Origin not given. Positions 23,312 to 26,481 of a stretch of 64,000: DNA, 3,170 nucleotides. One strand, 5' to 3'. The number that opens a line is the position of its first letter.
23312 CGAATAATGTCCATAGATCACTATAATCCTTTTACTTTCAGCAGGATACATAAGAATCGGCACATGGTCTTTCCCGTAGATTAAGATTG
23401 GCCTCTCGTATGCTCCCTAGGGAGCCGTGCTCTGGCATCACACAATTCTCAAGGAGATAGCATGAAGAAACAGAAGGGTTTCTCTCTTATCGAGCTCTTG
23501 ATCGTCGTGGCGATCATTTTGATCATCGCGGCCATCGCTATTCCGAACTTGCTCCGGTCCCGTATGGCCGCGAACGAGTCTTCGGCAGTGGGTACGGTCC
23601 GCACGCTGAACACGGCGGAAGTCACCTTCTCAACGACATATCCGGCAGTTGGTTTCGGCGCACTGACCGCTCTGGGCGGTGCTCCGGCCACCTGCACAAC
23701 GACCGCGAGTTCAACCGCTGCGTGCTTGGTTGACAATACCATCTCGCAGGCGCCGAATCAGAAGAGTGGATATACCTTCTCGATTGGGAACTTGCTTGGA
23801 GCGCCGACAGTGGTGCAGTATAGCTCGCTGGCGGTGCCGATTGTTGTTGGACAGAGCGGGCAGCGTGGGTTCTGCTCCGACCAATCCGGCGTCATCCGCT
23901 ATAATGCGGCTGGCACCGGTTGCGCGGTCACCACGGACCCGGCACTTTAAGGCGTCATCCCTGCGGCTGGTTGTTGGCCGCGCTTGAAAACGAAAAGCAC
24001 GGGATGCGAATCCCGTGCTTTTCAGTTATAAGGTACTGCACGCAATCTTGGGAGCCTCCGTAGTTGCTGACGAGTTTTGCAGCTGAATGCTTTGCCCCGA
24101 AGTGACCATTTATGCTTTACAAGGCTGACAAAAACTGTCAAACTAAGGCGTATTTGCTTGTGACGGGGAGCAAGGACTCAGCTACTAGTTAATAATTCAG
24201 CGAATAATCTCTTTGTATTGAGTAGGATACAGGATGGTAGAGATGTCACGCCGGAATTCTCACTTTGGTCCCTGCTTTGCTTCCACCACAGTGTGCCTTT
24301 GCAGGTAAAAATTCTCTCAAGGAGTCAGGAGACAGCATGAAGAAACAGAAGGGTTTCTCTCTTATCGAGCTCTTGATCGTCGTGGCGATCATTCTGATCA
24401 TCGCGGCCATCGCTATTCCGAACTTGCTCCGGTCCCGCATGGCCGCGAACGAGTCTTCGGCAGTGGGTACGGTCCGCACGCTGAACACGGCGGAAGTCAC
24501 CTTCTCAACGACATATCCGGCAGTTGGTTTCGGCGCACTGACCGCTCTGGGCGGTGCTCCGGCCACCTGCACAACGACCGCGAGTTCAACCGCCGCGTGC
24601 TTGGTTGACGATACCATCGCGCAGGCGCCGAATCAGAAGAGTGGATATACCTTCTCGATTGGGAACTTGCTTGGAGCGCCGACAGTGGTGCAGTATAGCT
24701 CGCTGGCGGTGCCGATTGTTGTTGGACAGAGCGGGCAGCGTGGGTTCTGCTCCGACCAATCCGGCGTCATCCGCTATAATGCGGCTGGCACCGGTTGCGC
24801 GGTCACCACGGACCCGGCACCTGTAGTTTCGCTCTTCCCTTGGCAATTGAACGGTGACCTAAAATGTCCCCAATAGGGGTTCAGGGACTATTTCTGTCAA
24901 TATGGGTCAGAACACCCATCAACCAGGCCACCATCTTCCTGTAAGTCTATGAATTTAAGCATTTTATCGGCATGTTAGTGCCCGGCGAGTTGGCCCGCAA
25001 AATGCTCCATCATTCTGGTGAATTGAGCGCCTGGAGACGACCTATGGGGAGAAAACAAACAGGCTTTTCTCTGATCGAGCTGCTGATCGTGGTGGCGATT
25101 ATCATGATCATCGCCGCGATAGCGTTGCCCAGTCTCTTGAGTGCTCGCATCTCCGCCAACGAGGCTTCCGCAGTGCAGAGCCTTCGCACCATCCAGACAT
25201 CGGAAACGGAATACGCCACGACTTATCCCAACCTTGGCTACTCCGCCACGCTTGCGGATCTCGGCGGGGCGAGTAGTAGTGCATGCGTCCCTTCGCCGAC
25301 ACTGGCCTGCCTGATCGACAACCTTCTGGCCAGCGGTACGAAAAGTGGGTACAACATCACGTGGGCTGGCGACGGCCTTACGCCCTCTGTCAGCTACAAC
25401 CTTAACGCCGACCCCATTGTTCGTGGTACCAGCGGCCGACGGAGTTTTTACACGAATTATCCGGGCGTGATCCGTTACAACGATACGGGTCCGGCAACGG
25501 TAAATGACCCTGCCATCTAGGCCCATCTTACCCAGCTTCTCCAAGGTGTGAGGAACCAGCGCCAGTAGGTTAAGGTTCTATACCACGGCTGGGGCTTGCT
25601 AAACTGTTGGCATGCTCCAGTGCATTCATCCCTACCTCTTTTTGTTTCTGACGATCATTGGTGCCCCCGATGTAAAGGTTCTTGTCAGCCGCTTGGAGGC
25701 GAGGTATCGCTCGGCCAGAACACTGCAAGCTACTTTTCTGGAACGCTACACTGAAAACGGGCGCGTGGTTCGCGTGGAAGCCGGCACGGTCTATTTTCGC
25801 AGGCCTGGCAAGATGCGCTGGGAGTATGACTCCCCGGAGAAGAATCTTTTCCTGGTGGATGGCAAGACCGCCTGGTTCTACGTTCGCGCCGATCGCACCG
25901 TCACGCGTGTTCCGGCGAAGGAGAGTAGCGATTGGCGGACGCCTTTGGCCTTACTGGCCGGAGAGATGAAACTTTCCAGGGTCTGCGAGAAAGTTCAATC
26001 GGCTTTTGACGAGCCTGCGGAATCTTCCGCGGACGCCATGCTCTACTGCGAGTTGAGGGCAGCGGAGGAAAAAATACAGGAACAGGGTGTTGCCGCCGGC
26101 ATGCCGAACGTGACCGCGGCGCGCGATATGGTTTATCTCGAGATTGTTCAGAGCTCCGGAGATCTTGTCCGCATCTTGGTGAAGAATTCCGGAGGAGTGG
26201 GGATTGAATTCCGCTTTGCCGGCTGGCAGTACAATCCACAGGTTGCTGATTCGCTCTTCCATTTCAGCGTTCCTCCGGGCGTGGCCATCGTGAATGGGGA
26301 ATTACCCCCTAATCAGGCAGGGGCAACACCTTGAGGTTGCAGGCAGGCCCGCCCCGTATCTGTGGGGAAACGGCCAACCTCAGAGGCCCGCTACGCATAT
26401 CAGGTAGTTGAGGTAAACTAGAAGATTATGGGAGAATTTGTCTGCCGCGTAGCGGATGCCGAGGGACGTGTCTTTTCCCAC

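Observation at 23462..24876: Two pilin genes ~99% identical only between start and stop codons: concerted evolution rather than recent duplication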

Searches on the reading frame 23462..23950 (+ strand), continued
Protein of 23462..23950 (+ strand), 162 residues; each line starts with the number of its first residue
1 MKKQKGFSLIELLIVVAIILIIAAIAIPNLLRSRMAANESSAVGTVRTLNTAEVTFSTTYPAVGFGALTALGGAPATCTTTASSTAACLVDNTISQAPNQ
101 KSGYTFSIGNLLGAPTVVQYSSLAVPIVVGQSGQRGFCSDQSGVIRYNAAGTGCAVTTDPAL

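Call 31: find_encoding_contigs(protein=P0003, flank=6000, max_places=2)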
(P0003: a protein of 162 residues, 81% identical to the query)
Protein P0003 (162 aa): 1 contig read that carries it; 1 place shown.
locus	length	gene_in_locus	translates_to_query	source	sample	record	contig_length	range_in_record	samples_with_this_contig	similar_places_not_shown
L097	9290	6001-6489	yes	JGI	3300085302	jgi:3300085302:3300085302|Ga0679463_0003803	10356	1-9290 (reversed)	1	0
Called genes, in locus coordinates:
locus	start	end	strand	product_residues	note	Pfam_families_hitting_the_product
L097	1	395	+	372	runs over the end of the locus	PF00437:T2SSE, PF13401:AAA_22 (faint)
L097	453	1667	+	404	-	PF28597:T2SSF_N, PF00482:T2SSF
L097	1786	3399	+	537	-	PF25323:6TM_PilS, PF00989:PAS, PF08448:PAS_4 (weak), PF13426:PAS_9 (weak), PF00512:HisKA, PF02518:HATPase_c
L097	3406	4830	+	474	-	PF00072:Response_reg, PF00158:Sigma54_activat, PF14532:Sigma54_activ_2, PF00004:AAA (weak), PF07728:AAA_5 (weak), PF25601:AAA_lid_14, PF02954:HTH_8 (weak)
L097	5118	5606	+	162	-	PF07963:N_methyl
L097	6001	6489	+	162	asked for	PF07963:N_methyl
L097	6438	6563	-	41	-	-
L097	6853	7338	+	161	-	PF07963:N_methyl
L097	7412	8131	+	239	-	PF09865:DUF2092 (faint), PF03548:LolA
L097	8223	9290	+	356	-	?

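Call 35: find_related_loci(query=window:23462-23947:+, collection=metagenome_contigs, flank=2500)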
Query window:23462-23947:+ (162 aa) in metagenome_contigs; peptide patterns used: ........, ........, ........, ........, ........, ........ (x = any residue, [..] = any of these).
600 stretches matched a pattern (row limit reached: there are more); 538 encode a relative of the query (tblastn E <= 1e-3); the best 80 are kept; 80 distinct loci.
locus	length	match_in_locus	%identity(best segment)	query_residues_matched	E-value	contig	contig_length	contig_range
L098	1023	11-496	82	1-162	2e-72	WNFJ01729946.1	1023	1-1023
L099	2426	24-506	74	1-162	7e-63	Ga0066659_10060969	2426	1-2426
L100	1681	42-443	74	28-162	8e-64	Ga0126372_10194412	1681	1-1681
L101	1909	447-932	73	1-162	2e-62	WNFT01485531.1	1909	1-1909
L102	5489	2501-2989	70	1-162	9e-61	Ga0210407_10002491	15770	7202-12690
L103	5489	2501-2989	73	1-162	7e-60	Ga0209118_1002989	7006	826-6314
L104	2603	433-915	75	2-162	1e-59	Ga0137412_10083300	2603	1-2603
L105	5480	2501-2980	71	1-162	3e-55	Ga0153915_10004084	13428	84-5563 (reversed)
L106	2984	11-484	71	1-162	7e-55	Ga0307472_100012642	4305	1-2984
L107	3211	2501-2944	73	1-151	8e-55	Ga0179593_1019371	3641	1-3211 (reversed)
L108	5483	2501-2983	71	1-162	7e-55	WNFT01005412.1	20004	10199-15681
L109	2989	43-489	72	1-152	5e-53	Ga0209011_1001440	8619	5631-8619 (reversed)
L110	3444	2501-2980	72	1-162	6e-53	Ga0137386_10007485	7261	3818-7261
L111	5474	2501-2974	69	1-162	3e-52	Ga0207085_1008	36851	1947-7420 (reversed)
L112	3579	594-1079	70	1-162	6e-52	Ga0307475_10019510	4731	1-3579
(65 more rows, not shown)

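Call 40: search_protein_families(library=ncbifam, proteins=[window:23462-23947:+])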
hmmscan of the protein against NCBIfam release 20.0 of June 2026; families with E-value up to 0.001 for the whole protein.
window:23462-23947:+ (162 aa): 8 families
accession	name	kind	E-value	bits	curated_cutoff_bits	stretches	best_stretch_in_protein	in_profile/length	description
NF041775.1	typeIV_PilA_Myxo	equivalog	2.2e-11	44.2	400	1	3-56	9-62/214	type IV pilin protein PilA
TIGR02532.1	IV_pilin_GFxxxE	domain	3.8e-08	32.9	16.3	1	4-27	1-24/24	prepilin-type N-terminal cleavage/methylation domain-containing protein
NF007862.0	PRK10574.1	equivalog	1.2e-07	32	138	1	1-29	1-29/145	prepilin peptidase-dependent pilin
NF040999.1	pilin_ComGC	equivalog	2.3e-07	30.9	75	1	4-51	1-48/84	competence type IV pilus major pilin ComGC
NF041013.1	T4P_ComGE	equivalog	9.7e-07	28.8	49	1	2-39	1-38/83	competence type IV pilus minor pilin ComGE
TIGR01710.1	typeII_sec_gspG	equivalog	1.1e-06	28.7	88.85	1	5-64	1-63/134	type II secretion system major pseudopilin GspG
NF007800.0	PRK10506.1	equivalog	0.00014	21.8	158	1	1-27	5-31/163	prepilin peptidase-dependent protein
TIGR01708.2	typeII_sec_gspH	equivalog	0.00046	20.2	80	1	4-27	1-24/169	type II secretion system minor pseudopilin GspH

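Call 48: predict_structure(alignment_id=A2)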
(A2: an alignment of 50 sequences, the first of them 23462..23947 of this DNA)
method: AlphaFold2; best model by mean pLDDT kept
length: 162 residues; sequences in the alignment: 50
mean_pLDDT: 89.1   pTM: 0.77
mean pLDDT of the five models: 89.1, 88.5, 87.6, 86.3, 77.6
residues with pLDDT >= 90: 97; 70-90: 58; 50-70: 7; < 50: 0
segments of 3 or more residues with pLDDT < 50: none
pLDDT, mean of each block of 10 residues (from residue 1): 71 93 89 91 95 93 91 76 86 89 93 89 93 92 93 91 91
secondary structure, 60 per line:
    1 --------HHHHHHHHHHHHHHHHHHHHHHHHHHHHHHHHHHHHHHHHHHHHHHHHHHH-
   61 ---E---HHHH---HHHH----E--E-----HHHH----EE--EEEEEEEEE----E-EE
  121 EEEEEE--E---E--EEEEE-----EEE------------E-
elements in order: H9-59 H68-71 H75-78 H92-95 E104-112 E119-126 E136-140 E146-148

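Call 53: fold_search(model_id=the predicted structure, library=pdb)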
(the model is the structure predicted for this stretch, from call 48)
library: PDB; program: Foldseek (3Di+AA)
matches with E <= 10: 106; with E <= 0.001: 0
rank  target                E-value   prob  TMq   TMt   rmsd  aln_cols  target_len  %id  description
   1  4noa                  1.3e-02  0.98  0.38  0.54   5.5       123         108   16  Truncated minor pilin PilE from Pseudomonas aeruginosa (released 2014-11-19)
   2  1oqw_A                1.6e-02  0.99  0.46  0.51   7.3       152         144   21  Full-Length PAK Pilin from Pseudomonas aeruginosa (released 2003-06-03)
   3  3sok_A                3.1e-02  0.95  0.45  0.47   8.1       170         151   20  Dichelobacter nodosus pilin FimA (released 2011-11-02)
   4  2ope_D                3.4e-01  0.41  0.23  0.31   4.4        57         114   21  Crystal structure of the Neisseria meningitidis minor Type IV pilin, PilX, in space group P43 (released 2007-10-23)
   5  5hz7_A                4.4e-01  0.57  0.27  0.10   6.7        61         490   11  High-resolution crystal structure of the minor DNA-binding pilin ComP from Neisseria meningitidis in fusion with MBP (released 2016-05-18)
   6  4d40_A                6.8e-01  0.28  0.23  0.39   3.4        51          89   27  High-Resolution Structure of a Type IV Pilin from Shewanella oneidensis (released 2015-04-29)
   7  1bri_B                7.2e-01  0.20  0.23  0.33   7.1        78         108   13  BARNASE MUTANT WITH ILE 76 REPLACED BY ALA (released 1995-07-10)
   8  2nba_MODEL_1_A        7.7e-01  0.15  0.20  0.26  11.0        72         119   12  Solution NMR structure of the minor DNA-uptake pilin ComP from Neisseri subflava (released 2016-05-18)
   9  1bne_A                9.3e-01  0.25  0.19  0.27   4.2        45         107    9  BARNASE A43C/S80C DISULFIDE MUTANT (released 1995-07-10)
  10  1bao_A                9.9e-01  0.20  0.20  0.28   5.5        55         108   13  THE CONTRIBUTION OF BURIED HYDROGEN BONDS TO PROTEIN STABILITY: THE CRYSTAL STRUCTURES OF TWO BARNASE MUTANTS (released 1993-10-31)
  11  1gou_A                1.1e+00  0.20  0.20  0.27   5.0        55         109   11  Ribonuclease Binase (G Specific Endonuclease) Unliganded Form (released 2001-11-29)
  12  1bng_B                1.1e+00  0.15  0.23  0.33   7.1        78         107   13  BARNASE S85C/H102C DISULFIDE MUTANT (released 1995-07-10)
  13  1bsa_A                1.4e+00  0.14  0.24  0.34   7.0        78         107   13  CRYSTAL STRUCTURAL ANALYSIS OF MUTATIONS IN THE HYDROPHOBIC CORES OF BARNASE (released 1994-01-31)
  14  1bri_A                1.4e+00  0.20  0.19  0.27   4.2        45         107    9  BARNASE MUTANT WITH ILE 76 REPLACED BY ALA (released 1995-07-10)
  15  2rbi_A                1.4e+00  0.20  0.19  0.27   4.2        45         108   11  STRUCTURE OF BINASE MUTANT HIS 101 ASN (released 1997-03-12)
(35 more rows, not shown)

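Call 64: find_encoding_contigs(protein=P0001, flank=3000, max_places=10)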
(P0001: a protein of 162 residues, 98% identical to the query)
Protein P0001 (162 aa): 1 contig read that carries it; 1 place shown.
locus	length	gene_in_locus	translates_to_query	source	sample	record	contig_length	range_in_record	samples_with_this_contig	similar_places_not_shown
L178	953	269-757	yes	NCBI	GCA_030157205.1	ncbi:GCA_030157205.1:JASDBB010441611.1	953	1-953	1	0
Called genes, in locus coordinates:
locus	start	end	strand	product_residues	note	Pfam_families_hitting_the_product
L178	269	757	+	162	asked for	PF07963:N_methyl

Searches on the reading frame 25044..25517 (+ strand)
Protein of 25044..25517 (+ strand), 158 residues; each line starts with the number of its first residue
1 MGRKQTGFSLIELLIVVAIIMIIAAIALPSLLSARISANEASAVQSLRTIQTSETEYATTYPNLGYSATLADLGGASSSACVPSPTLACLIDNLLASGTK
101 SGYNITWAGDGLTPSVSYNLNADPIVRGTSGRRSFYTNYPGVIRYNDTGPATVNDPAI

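Call 40: search_protein_families(library=ncbifam, proteins=[window:25044-25517:+])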
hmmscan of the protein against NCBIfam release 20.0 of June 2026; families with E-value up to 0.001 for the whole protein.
window:25044-25517:+ (158 aa): 8 families
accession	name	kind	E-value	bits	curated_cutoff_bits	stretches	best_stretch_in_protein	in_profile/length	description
NF041775.1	typeIV_PilA_Myxo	equivalog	1.5e-08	34.9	400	1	4-57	9-62/214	type IV pilin protein PilA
NF007862.0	PRK10574.1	equivalog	9.9e-07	29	138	1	4-31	3-30/145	prepilin peptidase-dependent pilin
TIGR01710.1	typeII_sec_gspG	equivalog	7.1e-06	26.1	88.85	1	7-54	2-49/134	type II secretion system major pseudopilin GspG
NF041013.1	T4P_ComGE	equivalog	4.1e-05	23.6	49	1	4-50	2-49/83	competence type IV pilus minor pilin ComGE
TIGR02532.1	IV_pilin_GFxxxE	domain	5.7e-05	22.8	16.3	1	5-28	1-24/24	prepilin-type N-terminal cleavage/methylation domain-containing protein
TIGR01708.2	typeII_sec_gspH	equivalog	6.5e-05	23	80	1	5-39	1-35/169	type II secretion system minor pseudopilin GspH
NF040999.1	pilin_ComGC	equivalog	6.7e-05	23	75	1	6-57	2-53/84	competence type IV pilus major pilin ComGC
NF007800.0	PRK10506.1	equivalog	0.0002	21.2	158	1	3-49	6-52/163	prepilin peptidase-dependent protein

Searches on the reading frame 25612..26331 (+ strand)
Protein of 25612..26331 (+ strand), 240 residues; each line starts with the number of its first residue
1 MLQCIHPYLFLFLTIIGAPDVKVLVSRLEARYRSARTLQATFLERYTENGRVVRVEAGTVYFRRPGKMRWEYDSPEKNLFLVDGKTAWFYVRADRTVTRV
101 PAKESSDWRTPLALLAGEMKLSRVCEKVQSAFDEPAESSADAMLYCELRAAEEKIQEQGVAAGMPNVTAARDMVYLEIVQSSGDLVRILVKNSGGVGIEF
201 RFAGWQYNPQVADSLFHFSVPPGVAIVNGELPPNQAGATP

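Call 40: search_protein_families(library=ncbifam, proteins=[window:25612-26331:+])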
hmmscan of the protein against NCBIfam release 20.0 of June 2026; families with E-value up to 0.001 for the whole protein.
window:25612-26331:+ (240 aa): 5 families
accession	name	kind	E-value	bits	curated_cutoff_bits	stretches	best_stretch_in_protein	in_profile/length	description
TIGR00547.2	lolA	equivalog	6e-27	94.4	112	2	19-121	15-117/202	outer membrane lipoprotein periplasmic chaperone LolA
NF000661.0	PRK00031.1-3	equivalog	1e-10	41.4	255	1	48-118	68-137/225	outer membrane lipoprotein chaperone LolA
NF053572.1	LolA1_Flavo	equivalog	1.1e-05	25.2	100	0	16-99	18-100/214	outer membrane lipoprotein periplasmic chaperone LolA1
NF000663.1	PRK00031.2-1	exception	1.3e-05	24.8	120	0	26-79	11-63/168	LolA-like outer membrane lipoprotein chaperone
NF053544.1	LolA2_flexi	equivalog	0.00022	20.6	125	1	21-100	28-106/208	flexirubin biosynthesis/transport protein LolA2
